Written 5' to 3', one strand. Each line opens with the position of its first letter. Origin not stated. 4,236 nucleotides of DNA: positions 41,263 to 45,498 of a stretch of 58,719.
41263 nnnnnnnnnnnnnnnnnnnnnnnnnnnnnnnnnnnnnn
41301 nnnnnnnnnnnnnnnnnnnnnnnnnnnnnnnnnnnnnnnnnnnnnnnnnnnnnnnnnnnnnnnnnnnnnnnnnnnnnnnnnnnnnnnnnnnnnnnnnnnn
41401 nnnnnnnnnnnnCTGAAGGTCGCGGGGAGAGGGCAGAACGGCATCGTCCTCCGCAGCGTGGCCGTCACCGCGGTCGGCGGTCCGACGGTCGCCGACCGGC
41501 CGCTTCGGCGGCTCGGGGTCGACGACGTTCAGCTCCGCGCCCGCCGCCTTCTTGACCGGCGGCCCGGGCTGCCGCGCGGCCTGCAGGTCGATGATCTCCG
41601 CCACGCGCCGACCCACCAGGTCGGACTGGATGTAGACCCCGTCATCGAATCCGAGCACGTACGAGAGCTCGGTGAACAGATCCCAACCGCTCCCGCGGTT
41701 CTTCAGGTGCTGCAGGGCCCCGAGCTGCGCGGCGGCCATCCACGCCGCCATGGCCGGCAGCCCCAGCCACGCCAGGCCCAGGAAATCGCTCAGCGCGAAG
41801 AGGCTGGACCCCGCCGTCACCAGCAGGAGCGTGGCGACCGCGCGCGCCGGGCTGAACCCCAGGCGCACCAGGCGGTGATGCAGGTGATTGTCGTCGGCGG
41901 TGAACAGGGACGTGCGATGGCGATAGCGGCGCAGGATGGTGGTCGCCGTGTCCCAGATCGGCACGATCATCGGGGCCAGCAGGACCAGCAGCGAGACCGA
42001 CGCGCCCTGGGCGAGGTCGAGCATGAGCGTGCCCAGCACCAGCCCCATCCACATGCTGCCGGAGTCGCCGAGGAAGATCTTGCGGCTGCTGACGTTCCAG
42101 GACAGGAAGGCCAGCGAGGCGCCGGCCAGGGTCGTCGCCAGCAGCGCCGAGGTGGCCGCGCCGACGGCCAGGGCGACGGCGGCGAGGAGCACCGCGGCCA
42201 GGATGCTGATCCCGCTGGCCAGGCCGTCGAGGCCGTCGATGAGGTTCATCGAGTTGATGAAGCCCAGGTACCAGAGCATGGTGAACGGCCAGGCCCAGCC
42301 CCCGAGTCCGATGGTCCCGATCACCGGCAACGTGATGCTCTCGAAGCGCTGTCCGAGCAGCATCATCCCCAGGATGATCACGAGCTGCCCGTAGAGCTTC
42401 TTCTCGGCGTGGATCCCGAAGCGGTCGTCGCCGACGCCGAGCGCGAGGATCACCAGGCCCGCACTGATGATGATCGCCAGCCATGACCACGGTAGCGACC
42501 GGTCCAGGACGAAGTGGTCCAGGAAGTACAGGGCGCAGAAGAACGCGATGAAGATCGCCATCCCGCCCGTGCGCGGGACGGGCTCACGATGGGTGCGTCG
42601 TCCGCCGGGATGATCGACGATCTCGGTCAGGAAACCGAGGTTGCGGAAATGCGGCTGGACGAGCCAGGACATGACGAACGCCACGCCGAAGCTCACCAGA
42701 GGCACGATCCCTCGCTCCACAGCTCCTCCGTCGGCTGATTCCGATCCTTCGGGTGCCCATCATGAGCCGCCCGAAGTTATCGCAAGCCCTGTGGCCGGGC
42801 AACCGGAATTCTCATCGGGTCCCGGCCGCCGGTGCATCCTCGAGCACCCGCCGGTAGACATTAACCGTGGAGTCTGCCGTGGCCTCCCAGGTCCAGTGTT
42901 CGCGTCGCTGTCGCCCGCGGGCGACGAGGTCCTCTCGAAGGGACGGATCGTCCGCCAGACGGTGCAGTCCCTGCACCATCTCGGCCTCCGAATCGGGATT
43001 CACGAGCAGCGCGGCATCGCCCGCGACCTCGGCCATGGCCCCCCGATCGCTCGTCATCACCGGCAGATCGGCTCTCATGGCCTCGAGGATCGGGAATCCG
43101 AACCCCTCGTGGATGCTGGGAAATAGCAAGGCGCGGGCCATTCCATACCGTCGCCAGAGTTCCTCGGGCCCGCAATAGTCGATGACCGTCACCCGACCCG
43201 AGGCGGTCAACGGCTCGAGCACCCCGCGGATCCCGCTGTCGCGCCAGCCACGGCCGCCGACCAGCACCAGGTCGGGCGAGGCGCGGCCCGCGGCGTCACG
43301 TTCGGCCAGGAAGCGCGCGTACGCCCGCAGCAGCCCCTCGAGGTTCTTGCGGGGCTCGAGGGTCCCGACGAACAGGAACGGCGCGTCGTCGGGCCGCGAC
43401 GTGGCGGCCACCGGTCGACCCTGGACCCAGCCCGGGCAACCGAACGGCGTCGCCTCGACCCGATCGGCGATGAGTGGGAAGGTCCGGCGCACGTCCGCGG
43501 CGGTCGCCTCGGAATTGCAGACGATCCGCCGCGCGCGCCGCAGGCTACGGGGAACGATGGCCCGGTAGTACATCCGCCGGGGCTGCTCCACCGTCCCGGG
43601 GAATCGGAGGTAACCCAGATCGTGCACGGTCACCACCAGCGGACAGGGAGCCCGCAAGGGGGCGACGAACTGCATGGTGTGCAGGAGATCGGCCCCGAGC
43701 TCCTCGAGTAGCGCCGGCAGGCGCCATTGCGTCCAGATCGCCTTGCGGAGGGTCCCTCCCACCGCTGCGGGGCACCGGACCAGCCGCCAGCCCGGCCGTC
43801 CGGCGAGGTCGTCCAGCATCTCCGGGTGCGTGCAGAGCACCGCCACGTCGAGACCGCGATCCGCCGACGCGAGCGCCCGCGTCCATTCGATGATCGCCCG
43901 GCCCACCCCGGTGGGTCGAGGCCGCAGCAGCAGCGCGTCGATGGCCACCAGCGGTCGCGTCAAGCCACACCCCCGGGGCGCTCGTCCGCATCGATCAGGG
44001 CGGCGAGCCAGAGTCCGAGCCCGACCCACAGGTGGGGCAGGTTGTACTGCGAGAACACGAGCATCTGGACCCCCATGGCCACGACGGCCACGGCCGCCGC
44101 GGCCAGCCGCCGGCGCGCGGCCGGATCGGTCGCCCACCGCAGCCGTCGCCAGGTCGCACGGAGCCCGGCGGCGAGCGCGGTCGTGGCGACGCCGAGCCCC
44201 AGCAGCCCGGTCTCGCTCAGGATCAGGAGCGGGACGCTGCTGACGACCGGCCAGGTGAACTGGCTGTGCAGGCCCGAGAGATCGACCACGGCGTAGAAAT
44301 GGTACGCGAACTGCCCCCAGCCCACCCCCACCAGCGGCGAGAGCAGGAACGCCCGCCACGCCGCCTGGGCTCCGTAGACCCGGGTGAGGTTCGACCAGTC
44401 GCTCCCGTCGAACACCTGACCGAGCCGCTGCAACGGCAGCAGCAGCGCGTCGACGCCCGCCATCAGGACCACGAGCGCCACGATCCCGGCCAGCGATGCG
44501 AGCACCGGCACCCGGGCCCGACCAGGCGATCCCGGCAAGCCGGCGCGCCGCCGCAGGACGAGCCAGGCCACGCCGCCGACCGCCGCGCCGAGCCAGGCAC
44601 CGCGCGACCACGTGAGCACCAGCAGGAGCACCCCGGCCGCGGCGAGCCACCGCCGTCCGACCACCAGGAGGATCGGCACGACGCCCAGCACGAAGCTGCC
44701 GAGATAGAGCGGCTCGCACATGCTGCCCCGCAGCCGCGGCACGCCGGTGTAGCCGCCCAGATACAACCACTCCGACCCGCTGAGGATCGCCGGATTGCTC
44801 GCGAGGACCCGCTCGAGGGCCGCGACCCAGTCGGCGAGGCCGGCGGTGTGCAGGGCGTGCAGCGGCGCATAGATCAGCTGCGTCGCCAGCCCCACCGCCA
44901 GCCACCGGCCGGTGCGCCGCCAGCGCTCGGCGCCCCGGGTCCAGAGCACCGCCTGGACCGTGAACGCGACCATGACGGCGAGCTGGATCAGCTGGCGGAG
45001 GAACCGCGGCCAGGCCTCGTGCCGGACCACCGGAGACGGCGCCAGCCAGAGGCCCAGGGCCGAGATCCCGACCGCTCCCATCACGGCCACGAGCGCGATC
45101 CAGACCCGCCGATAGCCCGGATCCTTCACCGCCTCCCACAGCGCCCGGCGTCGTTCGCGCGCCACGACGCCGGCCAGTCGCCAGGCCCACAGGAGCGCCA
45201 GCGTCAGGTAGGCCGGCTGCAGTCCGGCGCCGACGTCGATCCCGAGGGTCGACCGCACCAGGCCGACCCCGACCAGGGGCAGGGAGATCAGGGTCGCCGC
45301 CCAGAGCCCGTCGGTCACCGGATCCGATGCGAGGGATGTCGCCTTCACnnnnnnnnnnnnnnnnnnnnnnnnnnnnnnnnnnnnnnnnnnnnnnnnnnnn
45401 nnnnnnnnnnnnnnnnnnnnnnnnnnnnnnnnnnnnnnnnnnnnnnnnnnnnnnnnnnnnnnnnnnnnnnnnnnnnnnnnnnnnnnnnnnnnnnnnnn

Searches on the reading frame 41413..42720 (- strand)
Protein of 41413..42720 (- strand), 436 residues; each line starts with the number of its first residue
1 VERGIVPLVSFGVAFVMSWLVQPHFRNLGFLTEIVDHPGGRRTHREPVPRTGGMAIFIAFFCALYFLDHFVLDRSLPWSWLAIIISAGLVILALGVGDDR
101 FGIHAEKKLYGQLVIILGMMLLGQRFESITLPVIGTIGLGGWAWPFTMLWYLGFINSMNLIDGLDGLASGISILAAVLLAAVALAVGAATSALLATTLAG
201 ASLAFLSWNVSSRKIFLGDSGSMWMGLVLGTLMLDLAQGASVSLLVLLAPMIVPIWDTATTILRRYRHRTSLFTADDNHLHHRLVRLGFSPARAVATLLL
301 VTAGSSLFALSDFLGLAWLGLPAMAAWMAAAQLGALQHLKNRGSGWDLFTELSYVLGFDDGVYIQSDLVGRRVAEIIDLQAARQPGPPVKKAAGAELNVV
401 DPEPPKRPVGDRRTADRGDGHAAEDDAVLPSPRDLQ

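Call 66: search_protein_families(library=pfam, proteins=[window:41413-42720:-], max_evalue=0.00001)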
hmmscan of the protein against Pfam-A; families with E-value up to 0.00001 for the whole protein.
window:41413-42720:- (436 aa): 1 family
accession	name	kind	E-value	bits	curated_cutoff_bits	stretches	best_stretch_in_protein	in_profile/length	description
PF00953.26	Glycos_transf_4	-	1.1e-32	113.6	27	1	83-235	3-158/160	Glycosyl transferase family 4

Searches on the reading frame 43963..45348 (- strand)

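Call 66: search_protein_families(library=pfam, proteins=[window:43963-45348:-], max_evalue=0.00001)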
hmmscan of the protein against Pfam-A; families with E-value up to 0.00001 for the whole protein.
window:43963-45348:- (462 aa): 1 family
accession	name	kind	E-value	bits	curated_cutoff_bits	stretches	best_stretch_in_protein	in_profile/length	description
PF04932.20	Wzy_C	-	7.2e-10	39.3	31.7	1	236-385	3-145/149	O-Antigen ligase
